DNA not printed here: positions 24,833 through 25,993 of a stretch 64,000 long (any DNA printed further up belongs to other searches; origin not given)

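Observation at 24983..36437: Inverted duplicate of the alpha/beta-hydrolase 3' end flanks the roughly 10-kb fatty-acid degradation block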

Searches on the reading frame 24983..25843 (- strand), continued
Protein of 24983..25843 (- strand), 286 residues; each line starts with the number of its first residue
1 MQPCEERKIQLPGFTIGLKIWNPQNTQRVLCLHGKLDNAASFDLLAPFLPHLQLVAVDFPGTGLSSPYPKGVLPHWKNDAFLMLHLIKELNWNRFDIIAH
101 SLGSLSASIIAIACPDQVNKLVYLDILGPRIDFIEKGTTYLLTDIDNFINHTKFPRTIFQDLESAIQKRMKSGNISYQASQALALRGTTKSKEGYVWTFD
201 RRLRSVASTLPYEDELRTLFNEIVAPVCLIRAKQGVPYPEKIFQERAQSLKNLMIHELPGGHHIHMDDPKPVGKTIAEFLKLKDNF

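Call 50: search_solved_structures(query=window:24983-25843:-, max_evalue=0.001, show_alignments=2)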
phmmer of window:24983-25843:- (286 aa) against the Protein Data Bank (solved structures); distinct sequences matched with E-value up to 0.001: 15.
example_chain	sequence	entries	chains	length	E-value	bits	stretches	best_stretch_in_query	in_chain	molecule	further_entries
7al5_A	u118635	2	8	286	1.1e-37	133.3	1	4-270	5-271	Probable hydrolase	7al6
3qit_A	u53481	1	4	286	4.1e-14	56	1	4-269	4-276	Polyketide synthase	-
3b12_A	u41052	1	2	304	2.6e-06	30.4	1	27-134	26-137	Fluoroacetate dehalogenase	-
1y37_A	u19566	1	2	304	3.6e-06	29.9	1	27-134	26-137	Fluoroacetate Dehalogenase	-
3p2m_A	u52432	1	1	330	1.8e-05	27.6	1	21-131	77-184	POSSIBLE HYDROLASE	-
6wym_A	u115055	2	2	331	1.8e-05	27.6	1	21-131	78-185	Possible hydrolase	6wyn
3c5w_P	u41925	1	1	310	1.9e-05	27.5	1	125-280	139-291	PP2A-specific methylesterase PME-1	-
21dl_A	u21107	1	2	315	5.9e-05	25.9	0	19-112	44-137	RPA1511_5221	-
3qyj_A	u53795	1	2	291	0.00011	25.1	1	29-280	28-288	Alr0039 protein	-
5mxp_A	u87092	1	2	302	0.00012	24.9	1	28-280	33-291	Alpha/beta hydrolase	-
9c9f_A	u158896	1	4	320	0.00023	24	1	19-133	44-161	Fluoroacetate dehalogenase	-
7dq9_A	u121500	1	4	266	0.0005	22.9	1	26-136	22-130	Predicted hydrolases or acyltransferases (Alpha/beta hydrolase superfamily)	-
3bf7_A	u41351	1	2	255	0.00065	22.5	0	22-127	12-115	Esterase YbfF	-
3kxp_A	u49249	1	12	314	0.00069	22.4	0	26-279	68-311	Alpha-(N-acetylaminomethylene)succinic acid hydrolase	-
27ct_A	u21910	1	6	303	0.00081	22.2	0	9-112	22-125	RPA1511_2297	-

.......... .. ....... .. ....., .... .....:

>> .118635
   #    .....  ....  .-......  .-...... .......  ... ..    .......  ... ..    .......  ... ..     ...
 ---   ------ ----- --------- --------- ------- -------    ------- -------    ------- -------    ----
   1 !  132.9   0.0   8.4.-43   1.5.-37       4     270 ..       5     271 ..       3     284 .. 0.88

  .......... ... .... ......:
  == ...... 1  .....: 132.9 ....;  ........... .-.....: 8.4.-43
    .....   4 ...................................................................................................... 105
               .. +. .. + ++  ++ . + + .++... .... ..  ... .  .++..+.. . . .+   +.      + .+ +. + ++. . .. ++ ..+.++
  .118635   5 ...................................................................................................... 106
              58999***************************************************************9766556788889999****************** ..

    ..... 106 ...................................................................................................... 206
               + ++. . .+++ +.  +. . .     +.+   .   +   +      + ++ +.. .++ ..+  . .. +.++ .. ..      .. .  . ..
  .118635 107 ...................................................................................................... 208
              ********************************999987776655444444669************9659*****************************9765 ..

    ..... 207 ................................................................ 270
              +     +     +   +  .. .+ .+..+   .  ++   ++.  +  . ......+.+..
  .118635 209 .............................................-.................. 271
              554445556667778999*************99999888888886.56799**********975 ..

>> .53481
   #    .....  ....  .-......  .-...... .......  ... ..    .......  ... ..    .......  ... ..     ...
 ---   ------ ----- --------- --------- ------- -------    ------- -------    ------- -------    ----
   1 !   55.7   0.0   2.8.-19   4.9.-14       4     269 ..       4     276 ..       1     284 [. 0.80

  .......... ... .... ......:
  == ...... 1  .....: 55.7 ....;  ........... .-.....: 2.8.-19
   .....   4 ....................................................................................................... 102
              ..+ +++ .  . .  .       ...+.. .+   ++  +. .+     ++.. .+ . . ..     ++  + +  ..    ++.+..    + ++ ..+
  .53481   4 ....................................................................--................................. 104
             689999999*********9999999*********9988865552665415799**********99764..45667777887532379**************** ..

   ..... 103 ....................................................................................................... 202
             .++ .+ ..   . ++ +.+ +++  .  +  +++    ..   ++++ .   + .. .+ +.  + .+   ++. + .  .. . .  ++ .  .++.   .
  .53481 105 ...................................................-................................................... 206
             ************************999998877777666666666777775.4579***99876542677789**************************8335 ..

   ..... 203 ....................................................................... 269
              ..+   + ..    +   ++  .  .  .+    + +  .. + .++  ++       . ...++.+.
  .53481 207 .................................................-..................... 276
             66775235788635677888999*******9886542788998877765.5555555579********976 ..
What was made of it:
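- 24983..25843 (-): Resident full-length alpha/beta-hydrolase gene (286 aa), a mosaic of two alleles. Closest solved structure 7al5 'probable hydrolase', E=1e-37 (call 50).
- On Alpha/beta-hydrolase fold enzyme (the resident gene): The AHSLG and GGHHIH motifs align to 7al5 (call 50).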
